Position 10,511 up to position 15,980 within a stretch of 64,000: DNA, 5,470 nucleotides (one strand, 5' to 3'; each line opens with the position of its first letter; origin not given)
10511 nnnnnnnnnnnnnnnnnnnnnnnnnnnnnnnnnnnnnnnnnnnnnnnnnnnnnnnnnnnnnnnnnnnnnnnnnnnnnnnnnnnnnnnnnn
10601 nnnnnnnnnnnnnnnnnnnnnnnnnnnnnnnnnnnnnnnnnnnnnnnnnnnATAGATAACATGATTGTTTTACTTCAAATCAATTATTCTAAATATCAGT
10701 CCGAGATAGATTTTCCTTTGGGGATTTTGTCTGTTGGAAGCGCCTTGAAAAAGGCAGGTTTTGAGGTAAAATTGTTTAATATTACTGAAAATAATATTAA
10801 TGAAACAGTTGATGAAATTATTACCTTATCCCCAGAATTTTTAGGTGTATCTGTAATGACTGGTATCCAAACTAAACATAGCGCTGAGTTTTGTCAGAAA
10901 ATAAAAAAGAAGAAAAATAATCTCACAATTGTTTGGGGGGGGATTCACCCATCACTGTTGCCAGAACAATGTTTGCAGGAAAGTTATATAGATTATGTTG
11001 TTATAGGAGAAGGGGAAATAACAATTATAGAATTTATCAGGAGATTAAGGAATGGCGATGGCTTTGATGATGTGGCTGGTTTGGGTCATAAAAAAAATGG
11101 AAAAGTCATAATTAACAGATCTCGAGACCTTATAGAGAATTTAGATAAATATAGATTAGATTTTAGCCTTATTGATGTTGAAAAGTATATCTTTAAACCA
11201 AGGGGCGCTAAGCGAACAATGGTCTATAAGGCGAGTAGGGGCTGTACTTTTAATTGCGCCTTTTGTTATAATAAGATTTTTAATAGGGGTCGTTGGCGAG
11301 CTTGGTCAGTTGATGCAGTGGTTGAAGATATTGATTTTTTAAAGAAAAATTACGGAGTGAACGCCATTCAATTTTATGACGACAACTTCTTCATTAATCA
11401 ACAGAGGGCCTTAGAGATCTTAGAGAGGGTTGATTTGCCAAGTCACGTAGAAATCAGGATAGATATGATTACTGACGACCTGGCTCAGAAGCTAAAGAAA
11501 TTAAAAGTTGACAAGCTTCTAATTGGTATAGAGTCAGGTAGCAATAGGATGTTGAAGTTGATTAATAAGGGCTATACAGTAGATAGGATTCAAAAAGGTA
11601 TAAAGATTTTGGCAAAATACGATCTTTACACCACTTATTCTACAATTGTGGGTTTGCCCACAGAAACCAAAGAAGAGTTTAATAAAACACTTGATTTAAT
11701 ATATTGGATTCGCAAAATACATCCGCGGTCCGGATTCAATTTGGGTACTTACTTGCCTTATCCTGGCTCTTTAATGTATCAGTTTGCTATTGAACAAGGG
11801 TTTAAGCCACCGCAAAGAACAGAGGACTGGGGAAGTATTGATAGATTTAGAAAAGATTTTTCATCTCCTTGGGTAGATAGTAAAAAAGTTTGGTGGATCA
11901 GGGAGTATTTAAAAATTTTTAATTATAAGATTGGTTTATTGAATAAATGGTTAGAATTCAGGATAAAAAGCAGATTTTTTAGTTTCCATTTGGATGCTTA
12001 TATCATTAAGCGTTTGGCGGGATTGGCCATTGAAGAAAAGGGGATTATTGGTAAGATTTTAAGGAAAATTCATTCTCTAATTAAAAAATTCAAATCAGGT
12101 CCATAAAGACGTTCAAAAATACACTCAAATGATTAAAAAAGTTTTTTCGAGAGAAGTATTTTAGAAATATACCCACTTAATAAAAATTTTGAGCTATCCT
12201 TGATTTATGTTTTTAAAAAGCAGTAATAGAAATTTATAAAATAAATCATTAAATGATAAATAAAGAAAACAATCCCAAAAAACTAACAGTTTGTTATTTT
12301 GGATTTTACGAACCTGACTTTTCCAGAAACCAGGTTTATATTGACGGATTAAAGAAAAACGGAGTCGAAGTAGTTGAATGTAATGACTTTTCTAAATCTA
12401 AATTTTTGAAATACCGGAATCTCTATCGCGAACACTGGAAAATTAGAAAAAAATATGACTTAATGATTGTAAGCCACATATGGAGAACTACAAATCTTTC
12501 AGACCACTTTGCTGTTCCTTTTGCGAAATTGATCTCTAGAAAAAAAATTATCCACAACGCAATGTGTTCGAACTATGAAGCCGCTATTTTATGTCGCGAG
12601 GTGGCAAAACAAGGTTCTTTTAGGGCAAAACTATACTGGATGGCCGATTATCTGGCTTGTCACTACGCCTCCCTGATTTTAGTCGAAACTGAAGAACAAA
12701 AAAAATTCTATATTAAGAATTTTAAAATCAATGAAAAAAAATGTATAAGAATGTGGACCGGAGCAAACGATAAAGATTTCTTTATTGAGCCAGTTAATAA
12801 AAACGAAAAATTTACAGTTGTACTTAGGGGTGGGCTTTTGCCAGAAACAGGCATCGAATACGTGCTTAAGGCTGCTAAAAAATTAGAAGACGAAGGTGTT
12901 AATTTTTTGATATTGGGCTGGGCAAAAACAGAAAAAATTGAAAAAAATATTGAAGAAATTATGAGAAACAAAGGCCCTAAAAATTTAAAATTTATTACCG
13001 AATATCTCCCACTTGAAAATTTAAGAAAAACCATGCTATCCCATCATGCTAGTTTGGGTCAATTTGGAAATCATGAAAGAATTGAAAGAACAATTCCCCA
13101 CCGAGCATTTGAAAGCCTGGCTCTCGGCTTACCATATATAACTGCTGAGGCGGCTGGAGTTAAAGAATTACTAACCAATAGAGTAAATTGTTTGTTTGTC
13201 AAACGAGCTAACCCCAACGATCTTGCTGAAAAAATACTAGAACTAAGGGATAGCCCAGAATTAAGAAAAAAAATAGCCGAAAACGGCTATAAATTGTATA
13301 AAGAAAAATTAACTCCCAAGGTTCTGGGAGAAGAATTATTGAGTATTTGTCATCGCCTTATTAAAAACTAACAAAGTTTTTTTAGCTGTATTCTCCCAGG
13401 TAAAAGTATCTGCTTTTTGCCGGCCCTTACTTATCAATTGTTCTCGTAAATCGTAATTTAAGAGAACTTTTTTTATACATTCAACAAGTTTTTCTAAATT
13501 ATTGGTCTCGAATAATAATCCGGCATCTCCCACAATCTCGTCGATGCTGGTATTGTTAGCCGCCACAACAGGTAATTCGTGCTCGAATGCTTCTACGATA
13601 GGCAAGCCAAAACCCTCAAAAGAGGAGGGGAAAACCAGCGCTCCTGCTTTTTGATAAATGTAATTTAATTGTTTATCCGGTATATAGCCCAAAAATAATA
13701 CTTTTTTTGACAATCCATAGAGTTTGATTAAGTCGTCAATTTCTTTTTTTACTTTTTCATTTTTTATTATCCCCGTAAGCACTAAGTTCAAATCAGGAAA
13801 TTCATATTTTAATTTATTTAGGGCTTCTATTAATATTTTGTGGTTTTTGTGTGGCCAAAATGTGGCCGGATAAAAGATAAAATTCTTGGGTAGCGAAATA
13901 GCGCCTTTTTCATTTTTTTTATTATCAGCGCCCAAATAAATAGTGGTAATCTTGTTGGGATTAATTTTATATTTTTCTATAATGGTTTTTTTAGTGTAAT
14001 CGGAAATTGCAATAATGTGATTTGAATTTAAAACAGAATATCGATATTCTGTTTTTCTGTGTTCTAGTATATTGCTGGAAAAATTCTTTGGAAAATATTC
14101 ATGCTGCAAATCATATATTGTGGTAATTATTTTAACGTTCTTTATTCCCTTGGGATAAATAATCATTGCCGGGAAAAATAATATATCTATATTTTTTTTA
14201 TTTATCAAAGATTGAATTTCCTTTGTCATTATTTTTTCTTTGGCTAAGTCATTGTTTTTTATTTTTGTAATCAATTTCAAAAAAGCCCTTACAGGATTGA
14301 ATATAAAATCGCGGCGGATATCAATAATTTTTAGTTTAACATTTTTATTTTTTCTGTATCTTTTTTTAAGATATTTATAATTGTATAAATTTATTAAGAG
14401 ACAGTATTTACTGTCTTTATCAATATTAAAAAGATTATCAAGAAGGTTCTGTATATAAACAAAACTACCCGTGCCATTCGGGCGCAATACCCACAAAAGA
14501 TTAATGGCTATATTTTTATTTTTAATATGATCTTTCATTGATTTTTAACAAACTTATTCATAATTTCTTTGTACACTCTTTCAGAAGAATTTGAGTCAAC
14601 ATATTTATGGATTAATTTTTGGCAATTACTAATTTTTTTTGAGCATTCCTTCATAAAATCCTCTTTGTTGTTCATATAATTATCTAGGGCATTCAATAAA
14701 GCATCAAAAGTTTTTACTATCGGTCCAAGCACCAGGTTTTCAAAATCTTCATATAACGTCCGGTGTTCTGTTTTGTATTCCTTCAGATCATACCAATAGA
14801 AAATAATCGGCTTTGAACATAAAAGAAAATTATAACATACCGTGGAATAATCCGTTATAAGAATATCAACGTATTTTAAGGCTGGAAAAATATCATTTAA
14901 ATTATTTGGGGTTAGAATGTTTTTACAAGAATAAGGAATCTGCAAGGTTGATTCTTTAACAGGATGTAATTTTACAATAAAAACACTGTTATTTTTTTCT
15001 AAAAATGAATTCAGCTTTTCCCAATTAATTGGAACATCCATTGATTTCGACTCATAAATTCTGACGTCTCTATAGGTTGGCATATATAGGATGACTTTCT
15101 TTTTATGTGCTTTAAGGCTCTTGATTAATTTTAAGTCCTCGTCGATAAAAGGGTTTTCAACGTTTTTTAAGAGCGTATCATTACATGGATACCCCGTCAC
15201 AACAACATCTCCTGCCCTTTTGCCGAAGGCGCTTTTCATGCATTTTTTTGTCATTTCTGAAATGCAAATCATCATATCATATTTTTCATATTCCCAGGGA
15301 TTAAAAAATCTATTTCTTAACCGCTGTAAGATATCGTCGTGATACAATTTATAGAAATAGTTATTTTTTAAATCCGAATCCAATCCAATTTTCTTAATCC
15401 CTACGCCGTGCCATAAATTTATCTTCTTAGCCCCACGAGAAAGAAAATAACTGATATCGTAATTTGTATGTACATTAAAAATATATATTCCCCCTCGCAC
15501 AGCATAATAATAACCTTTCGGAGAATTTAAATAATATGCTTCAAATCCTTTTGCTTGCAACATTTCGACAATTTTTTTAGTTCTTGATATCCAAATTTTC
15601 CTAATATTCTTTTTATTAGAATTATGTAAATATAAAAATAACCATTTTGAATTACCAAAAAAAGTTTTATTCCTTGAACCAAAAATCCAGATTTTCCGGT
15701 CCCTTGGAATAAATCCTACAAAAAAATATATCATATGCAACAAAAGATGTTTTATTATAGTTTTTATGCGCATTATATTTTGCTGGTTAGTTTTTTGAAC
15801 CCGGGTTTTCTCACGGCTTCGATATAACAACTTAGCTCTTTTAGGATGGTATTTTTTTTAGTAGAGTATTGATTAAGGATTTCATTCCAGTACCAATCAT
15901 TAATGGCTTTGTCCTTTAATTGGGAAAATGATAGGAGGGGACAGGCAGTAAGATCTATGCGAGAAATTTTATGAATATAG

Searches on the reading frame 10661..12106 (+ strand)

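Call 6: search_protein_families(library=pfam, proteins=[window:10661-12106:+])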
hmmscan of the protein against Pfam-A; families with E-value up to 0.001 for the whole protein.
window:10661-12106:+ (481 aa): 3 families
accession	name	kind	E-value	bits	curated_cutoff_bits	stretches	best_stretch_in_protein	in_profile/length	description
PF04055.27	Radical_SAM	-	9.7e-29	101.1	29.5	1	191-347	3-166/166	Radical SAM superfamily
PF02310.24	B12-binding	-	2.5e-22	79.4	32.1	1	19-124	14-119/121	B12 binding domain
PF13353.11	Fer4_12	-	0.00059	20.6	22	0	185-260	7-80/137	4Fe-4S single cluster domain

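Call 64: search_protein_families(library=ncbifam, proteins=[window:10661-12106:+], max_evalue=0.00001)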
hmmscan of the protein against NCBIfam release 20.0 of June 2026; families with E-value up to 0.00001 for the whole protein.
window:10661-12106:+ (481 aa): 30 families (the best 25 are shown)
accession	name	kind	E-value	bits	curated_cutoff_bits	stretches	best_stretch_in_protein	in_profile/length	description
TIGR02026.1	BchE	equivalog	6.6e-52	177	481.35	1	2-376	2-387/497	magnesium-protoporphyrin IX monomethyl ester anaerobic oxidative cyclase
TIGR04013.1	B12_SAM_MJ_1487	hypoth_equivalog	2.5e-38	131.9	251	2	42-229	27-194/382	TIGR04013 family B12-binding domain/radical SAM domain-containing protein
TIGR03471.1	HpnJ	equivalog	3.8e-38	131.6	577.6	1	47-382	56-393/472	hopanoid biosynthesis associated radical SAM protein HpnJ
NF038361.1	rSAM_Sden_1168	equivalog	3.3e-37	128.3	575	1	57-378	140-475/560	Sden_1168 family B12-binding radical SAM P-methyltransferase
NF050148.1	rSAM_ApyD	equivalog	2.2e-35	122.2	750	1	48-374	65-391/645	RiPP biosynthesis radical SAM protein ApyD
TIGR04479.1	bcpD_PhpK_rSAM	subfamily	9.6e-35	119.9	600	1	19-347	72-406/504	PhpK family radical SAM P-methyltransferase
TIGR04014.1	B12_SAM_MJ_0865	equivalog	1.3e-34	119.8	360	1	20-347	12-333/434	methyl-coenzyme M reductase glutamine C-methyltransferase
TIGR04072.2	rSAM_ladder_B12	equivalog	4.5e-31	108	360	1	17-351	16-350/443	lipid biosynthesis B12-binding/radical SAM protein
TIGR04385.1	B12_rSAM_cofa1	equivalog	9.4e-30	104.2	450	1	8-364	9-377/438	B12 lower ligand biosynthesis radical SAM protein BzaD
TIGR03975.1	rSAM_ocin_1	subfamily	1.2e-28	100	281.85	1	36-358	107-438/606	RiPP maturation radical SAM C-methyltransferase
TIGR04190.1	B12_SAM_Ta0216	equivalog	6.8e-23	81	500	1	18-383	36-433/554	TIGR04190 family B12-binding domain/radical SAM domain protein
TIGR04367.1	HpnR_B12_rSAM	equivalog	1.4e-22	79.9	650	1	19-372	22-369/490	hopanoid C-3 methylase HpnR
NF033070.1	rSAM_AprD4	equivalog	4.4e-20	72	500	1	169-381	179-395/456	AprD4 family radical SAM diol-dehydratase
TIGR04295.1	B12_rSAM_oligo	hypoth_equivalog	2.5e-19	69.3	400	1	18-303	24-314/422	TIGR04295 family B12-binding domain-containing radical SAM protein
NF040542.1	rSAM_RCCLKC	equivalog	9.6e-19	67.8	450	1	19-339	13-339/423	arsinothricin biosynthesis radical SAM protein ArsL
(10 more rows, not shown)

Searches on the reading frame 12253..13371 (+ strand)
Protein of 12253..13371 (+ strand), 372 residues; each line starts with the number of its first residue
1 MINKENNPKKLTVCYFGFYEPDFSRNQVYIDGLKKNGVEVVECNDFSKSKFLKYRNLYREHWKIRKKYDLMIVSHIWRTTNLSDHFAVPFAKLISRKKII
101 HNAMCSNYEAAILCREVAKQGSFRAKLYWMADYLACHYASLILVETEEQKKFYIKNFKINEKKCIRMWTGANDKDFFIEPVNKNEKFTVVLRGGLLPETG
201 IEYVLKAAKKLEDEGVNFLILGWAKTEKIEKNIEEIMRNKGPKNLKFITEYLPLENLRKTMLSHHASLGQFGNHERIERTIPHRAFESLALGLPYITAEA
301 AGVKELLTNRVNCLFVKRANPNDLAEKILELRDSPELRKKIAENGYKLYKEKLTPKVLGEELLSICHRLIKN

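Call 6: search_protein_families(library=pfam, proteins=[window:12253-13371:+])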
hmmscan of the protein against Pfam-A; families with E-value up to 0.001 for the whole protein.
window:12253-13371:+ (372 aa): 3 families
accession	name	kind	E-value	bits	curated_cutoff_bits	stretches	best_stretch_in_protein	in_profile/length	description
PF00534.26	Glycos_transf_1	-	1.2e-17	64.5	26.4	1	178-347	6-171/172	Glycosyl transferases group 1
PF13692.12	Glyco_trans_1_4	-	7.7e-11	42.9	27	1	188-331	3-139/142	Glycosyl transferases group 1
PF13524.12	Glyco_trans_1_2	-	1.8e-10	41.4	25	1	247-355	30-135/144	Glycosyl transferase-like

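Call 39: find_homologous_proteins(query=window:12253-13371:+, max_evalue=1e-20)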
Query window:12253-13371:+ (372 aa): 227 proteins with E <= 1e-20 among 3932 candidates; the best 120 are listed.
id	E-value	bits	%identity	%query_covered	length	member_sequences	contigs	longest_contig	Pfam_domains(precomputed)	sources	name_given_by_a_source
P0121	1.1e-249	846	100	100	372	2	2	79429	PF00534.27,PF13524.13,PF13692.13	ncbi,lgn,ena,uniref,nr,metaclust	ncbi:MAG: hypothetical protein A2V69_01460 [Candidatus Portnoybacteria bacterium RBG_13_40_8]|uniref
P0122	1.0e-186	638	77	98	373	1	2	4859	PF00534.27,PF13524.13,PF13692.13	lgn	-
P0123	5.8e-177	606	75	94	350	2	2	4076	PF00534.27,PF13524.13,PF13692.13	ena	-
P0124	1.3e-171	589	71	98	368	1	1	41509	PF00534.27,PF13524.13,PF13692.13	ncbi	-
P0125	1.1e-170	586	69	99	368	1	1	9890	PF00534.27,PF13524.13,PF13692.13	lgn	-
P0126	2.3e-169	581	71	97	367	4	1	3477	PF00534.27,PF13524.13,PF13692.13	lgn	-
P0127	1.3e-167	575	67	99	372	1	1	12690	PF00534.27,PF13524.13,PF13692.13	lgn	-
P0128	1.9e-160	552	68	98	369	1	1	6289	PF00534.27,PF13524.13,PF13692.13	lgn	-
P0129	1.0e-141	490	58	99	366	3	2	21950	PF00534.27,PF13524.13,PF13692.13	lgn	-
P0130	1.4e-109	385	53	98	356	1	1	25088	PF00534.27,PF13524.13,PF13692.13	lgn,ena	-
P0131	2.3e-109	384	52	98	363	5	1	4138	PF00534.27,PF13524.13,PF13692.13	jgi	-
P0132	6.5e-108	379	53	98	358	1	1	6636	PF00534.27,PF13524.13,PF13692.13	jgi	-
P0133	1.7e-107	378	52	98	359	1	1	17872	PF00534.27,PF13524.13,PF13439.13,PF13692.13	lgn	-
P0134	4.1e-107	376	51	98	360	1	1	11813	PF00534.27,PF13524.13,PF13439.13,PF13692.13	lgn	-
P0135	4.2e-107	376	52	96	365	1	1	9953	PF00534.27,PF13524.13,PF13692.13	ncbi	-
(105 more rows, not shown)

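Call 42: find_encoding_contigs(protein=P0124, flank=10000, max_places=3)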
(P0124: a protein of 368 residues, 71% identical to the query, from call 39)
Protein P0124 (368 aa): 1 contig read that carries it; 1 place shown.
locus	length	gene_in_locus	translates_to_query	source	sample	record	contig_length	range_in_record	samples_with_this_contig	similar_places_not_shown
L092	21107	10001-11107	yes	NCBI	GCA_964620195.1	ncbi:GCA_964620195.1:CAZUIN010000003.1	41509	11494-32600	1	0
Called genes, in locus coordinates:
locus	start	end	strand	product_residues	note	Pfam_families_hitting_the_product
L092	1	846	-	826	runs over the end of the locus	PF07517:SecA_DEAD, PF01043:SecA_PP_bind, PF21090:P-loop_SecA, PF07516:SecA_SW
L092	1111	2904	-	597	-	-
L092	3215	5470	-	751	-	PF04932:Wzy_C, PF01757:Acyl_transf_3 (weak), PF12895:ANAPC3 (faint), PF13371:TPR_9 (faint), PF00515:TPR_1, PF07719:TPR_2 (weak), PF13424:TPR_12 (weak), PF14559:TPR_19 (weak), +8 more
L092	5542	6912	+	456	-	PF02397:Bac_transf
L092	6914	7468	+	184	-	PF05148:Methyltransf_8 (weak), PF13489:Methyltransf_23, PF08003:Methyltransf_9 (weak), PF13847:Methyltransf_31, PF08241:Methyltransf_11, PF08242:Methyltransf_12 (weak), PF13649:Methyltransf_25 (weak)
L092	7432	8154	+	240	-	PF13641:Glyco_tranf_2_3, PF00535:Glycos_transf_2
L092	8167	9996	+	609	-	-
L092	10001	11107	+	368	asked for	PF00534:Glycos_transf_1, PF13692:Glyco_trans_1_4, PF13524:Glyco_trans_1_2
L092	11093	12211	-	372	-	PF00155:Aminotran_1_2, PF01041:DegT_DnrJ_EryC1, PF00266:Aminotran_5 (faint), PF01053:Cys_Met_Meta_PP (weak), PF01212:Beta_elim_lyase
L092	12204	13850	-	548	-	PF00534:Glycos_transf_1, PF13692:Glyco_trans_1_4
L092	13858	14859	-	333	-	PF04055:Radical_SAM, PF13186:SPASM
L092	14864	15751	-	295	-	PF08241:Methyltransf_11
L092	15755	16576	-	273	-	PF00685:Sulfotransfer_1, PF13469:Sulfotransfer_3 (weak)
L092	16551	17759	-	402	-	-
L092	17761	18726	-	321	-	PF00106:adh_short (weak), PF04321:RmlD_sub_bind, PF05368:NmrA (weak), PF01073:3Beta_HSD, PF01370:Epimerase, PF02719:Polysacc_synt_2, PF13460:NAD_binding_10, PF16363:GDP_Man_Dehyd, +1 more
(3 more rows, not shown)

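Call 43: find_encoding_contigs(protein=P0122, flank=10000, max_places=3)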
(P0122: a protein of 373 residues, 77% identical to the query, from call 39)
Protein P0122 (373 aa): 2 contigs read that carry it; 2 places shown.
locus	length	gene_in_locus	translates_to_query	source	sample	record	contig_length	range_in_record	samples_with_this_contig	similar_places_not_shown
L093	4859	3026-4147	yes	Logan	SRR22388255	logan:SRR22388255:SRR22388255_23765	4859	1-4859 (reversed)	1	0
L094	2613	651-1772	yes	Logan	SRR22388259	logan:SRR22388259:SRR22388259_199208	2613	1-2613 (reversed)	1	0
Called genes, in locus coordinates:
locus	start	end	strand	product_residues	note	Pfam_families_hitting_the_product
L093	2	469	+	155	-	?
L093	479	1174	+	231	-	PF00535:Glycos_transf_2, PF10111:Glyco_tranf_2_2 (weak)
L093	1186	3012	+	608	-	-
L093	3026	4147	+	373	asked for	PF00534:Glycos_transf_1, PF13524:Glyco_trans_1_2, PF13692:Glyco_trans_1_4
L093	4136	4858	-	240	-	?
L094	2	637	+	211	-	?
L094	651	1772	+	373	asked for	PF00534:Glycos_transf_1, PF13524:Glyco_trans_1_2, PF13692:Glyco_trans_1_4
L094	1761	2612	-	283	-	?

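Call 44: find_encoding_contigs(protein=P0126, flank=10000, max_places=3)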
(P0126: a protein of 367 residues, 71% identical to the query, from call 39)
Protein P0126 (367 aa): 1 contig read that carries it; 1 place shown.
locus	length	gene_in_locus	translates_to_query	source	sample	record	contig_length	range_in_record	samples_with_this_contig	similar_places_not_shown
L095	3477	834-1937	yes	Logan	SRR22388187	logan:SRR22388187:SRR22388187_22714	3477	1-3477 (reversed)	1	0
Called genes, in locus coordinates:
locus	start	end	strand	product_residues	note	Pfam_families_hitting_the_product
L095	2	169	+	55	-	?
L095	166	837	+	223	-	PF13489:Methyltransf_23, PF08241:Methyltransf_11, PF08242:Methyltransf_12 (weak), PF13847:Methyltransf_31, PF13649:Methyltransf_25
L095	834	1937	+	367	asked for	PF00534:Glycos_transf_1, PF13524:Glyco_trans_1_2, PF13692:Glyco_trans_1_4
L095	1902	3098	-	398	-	PF13439:Glyco_transf_4, PF20706:GT4-conflict, PF00534:Glycos_transf_1, PF13692:Glyco_trans_1_4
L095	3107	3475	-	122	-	?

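Call 45: find_encoding_contigs(protein=P0127, flank=10000, max_places=3)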
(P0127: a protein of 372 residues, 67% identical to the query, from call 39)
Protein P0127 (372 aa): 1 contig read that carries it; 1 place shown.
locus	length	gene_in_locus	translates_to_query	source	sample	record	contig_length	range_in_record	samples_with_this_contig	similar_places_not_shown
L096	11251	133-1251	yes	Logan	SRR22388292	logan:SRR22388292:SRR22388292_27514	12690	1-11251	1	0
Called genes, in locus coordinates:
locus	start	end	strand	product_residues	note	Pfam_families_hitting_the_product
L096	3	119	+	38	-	?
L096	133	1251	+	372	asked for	PF00534:Glycos_transf_1, PF13692:Glyco_trans_1_4, PF13524:Glyco_trans_1_2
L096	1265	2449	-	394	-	PF13439:Glyco_transf_4, PF20706:GT4-conflict (weak), PF00534:Glycos_transf_1, PF13692:Glyco_trans_1_4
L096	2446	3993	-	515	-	-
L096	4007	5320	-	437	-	PF00202:Aminotran_3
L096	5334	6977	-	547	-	PF02310:B12-binding, PF04055:Radical_SAM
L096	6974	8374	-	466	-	PF02310:B12-binding, PF13353:Fer4_12 (faint), PF04055:Radical_SAM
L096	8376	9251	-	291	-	PF00535:Glycos_transf_2, PF13641:Glyco_tranf_2_3 (weak), PF13632:Glyco_trans_2_3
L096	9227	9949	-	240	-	PF13489:Methyltransf_23, PF13847:Methyltransf_31, PF08241:Methyltransf_11, PF08242:Methyltransf_12, PF13649:Methyltransf_25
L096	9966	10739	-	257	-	PF02348:CTP_transf_3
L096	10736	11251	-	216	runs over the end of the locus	-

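Call 64: search_protein_families(library=ncbifam, proteins=[window:12253-13371:+], max_evalue=0.00001)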
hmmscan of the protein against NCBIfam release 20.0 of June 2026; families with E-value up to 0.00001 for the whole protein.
window:12253-13371:+ (372 aa): 4 families
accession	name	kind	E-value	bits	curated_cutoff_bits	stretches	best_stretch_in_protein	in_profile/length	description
NF041876.1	EPS_EpsE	equivalog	1.8e-12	47.2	400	1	178-347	206-374/389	exopolysaccharide biosynthesis GT4 family glycosyltransferase EpsE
NF053513.1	Gtran_IagA_BgsA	equivalog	2.8e-07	29.9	460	1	175-366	149-328/333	LTA glycolipid anchor biosynthesis glycosyltransferase, IagA/BgsA family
TIGR02149.1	glgA_Coryne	subfamily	2.5e-06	26.9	302.4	1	185-362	203-383/391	glycogen synthase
NF038298.1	EPS_HpsO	equivalog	2.7e-06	26.4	575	0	183-369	198-387/388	hormogonium polysaccharide biosynthesis glycosyltransferase HpsO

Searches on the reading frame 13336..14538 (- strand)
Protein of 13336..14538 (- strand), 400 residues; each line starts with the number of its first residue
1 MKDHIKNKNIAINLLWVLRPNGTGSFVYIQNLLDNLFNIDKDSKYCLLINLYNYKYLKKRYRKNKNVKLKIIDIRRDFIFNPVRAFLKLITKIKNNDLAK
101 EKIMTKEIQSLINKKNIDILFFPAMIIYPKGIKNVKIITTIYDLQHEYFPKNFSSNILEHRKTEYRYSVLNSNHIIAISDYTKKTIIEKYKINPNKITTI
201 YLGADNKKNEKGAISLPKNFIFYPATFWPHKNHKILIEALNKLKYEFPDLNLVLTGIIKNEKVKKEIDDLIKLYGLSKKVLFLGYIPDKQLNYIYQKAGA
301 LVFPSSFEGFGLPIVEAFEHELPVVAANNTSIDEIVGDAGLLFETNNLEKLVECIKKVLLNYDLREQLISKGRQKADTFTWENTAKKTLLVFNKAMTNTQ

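Call 6: search_protein_families(library=pfam, proteins=[window:13336-14538:-])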
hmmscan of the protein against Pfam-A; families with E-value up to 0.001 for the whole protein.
window:13336-14538:- (400 aa): 4 families
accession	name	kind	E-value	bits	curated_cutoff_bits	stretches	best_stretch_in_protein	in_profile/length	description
PF00534.26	Glycos_transf_1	-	3.9e-37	127.9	26.4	1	207-374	4-171/172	Glycosyl transferases group 1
PF13692.12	Glyco_trans_1_4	-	3e-24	86.3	27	1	221-359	4-140/142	Glycosyl transferases group 1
PF13439.12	Glyco_transf_4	-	4.9e-10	40.1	28.5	1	105-205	61-167/170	Glycosyltransferase Family 4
PF20706.3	GT4-conflict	-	4.1e-08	33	26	1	228-339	209-323/385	Family 4 Glycosyltransferase in conflict systems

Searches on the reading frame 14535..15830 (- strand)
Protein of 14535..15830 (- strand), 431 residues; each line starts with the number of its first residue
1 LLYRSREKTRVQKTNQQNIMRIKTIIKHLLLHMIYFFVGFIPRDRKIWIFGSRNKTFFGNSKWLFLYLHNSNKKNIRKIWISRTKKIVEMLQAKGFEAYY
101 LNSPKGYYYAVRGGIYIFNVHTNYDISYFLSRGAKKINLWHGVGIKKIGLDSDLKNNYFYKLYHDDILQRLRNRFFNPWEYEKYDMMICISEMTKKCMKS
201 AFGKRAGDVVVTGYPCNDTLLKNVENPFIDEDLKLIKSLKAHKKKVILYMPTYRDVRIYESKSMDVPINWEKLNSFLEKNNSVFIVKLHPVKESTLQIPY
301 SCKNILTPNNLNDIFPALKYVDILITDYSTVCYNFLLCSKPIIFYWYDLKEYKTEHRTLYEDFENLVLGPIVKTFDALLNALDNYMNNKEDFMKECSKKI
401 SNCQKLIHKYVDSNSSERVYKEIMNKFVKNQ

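Call 6: search_protein_families(library=pfam, proteins=[window:14535-15830:-])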
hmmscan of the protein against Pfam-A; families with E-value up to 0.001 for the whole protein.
window:14535-15830:- (431 aa): 1 family
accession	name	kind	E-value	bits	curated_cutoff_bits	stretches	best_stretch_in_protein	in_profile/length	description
PF04464.20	Glyphos_transf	-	6.9e-66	223.1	22.1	1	38-424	6-366/367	CDP-Glycerol:Poly(glycerophosphate) glycerophosphotransferase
